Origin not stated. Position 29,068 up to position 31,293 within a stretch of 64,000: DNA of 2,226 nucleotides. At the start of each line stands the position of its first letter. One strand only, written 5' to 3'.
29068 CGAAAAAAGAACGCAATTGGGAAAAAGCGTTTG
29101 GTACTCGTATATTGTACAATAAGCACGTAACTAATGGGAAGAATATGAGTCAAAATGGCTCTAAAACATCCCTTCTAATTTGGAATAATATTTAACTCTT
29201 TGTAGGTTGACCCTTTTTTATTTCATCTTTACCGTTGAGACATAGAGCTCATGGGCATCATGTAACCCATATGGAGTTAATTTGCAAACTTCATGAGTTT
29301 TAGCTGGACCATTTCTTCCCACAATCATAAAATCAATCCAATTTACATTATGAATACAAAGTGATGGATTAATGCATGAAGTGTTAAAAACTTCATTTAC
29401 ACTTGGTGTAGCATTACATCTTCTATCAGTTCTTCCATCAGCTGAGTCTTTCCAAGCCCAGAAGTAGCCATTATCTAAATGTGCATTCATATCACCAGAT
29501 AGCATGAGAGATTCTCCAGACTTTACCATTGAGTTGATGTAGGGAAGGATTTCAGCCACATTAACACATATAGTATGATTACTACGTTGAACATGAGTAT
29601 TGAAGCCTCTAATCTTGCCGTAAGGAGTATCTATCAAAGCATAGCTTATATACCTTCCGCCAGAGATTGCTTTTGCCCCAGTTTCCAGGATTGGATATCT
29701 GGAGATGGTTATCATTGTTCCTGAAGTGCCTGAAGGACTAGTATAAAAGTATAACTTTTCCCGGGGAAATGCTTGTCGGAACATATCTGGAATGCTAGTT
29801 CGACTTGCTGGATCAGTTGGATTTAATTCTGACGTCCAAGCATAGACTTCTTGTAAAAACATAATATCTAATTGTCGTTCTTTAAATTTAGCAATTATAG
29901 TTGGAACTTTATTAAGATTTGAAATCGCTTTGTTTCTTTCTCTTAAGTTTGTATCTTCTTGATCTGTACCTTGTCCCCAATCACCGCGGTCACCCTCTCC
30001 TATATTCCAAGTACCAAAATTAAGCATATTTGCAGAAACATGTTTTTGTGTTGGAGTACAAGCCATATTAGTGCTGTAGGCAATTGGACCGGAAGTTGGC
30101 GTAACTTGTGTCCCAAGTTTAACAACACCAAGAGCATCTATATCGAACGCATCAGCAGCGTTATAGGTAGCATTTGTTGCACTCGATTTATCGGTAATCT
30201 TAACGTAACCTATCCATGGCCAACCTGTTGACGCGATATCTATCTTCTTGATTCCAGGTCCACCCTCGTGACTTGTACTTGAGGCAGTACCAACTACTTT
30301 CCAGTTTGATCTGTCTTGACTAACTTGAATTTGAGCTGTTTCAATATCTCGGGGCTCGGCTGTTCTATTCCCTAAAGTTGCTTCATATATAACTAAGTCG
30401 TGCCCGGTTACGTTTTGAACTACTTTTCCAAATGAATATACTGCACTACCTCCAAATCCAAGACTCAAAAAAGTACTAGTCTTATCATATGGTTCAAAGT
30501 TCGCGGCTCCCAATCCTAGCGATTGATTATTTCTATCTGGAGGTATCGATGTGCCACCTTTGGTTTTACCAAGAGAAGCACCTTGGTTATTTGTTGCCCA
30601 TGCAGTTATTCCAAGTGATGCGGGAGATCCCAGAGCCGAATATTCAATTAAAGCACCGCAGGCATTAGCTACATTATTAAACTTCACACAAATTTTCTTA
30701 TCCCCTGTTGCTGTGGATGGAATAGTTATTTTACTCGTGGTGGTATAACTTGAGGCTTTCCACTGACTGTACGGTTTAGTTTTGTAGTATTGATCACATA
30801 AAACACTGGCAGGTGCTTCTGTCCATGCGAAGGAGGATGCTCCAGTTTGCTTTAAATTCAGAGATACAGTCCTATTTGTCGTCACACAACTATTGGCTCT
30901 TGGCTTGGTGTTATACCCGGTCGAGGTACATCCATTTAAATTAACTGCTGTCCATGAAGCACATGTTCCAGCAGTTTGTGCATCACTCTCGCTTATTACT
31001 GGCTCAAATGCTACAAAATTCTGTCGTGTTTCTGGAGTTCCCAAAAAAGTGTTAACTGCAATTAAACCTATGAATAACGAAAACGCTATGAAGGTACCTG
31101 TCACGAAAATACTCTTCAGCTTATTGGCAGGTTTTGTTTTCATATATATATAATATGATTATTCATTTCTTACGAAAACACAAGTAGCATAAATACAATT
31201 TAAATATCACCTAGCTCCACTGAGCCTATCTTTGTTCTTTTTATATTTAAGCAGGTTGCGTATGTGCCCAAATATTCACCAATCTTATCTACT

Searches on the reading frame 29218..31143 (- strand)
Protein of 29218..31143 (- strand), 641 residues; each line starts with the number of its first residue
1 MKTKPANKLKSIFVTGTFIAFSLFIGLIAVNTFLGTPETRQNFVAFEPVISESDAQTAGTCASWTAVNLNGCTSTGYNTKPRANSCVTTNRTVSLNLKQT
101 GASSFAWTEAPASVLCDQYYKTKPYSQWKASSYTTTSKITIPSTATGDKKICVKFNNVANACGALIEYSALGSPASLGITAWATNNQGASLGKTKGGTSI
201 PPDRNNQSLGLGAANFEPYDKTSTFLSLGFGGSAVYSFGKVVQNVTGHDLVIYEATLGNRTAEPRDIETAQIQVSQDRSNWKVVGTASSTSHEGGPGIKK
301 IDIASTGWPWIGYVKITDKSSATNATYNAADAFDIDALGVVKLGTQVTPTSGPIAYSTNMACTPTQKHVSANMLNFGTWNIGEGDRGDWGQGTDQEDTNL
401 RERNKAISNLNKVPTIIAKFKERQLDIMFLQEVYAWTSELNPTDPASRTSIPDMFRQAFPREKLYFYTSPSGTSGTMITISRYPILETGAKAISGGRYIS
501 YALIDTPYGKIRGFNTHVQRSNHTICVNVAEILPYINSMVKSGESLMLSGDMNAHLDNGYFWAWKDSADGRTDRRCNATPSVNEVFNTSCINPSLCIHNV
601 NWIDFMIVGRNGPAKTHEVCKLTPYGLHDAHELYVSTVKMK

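Call 8: search_protein_families(library=pfam, proteins=[window:29218-31143:-], max_evalue=0.01)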
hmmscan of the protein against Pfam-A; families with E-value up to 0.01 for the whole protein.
window:29218-31143:- (641 aa): 2 families
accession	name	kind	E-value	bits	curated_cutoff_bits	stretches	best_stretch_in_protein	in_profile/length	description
PF03372.29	Exo_endo_phos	-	3.9e-06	27.2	24.5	1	377-565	1-167/225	Endonuclease/Exonuclease/phosphatase family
PF22633.2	F5_F8_type_C_2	-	0.0096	17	27.8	0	252-292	32-73/91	NedA-like, galactose-binding domain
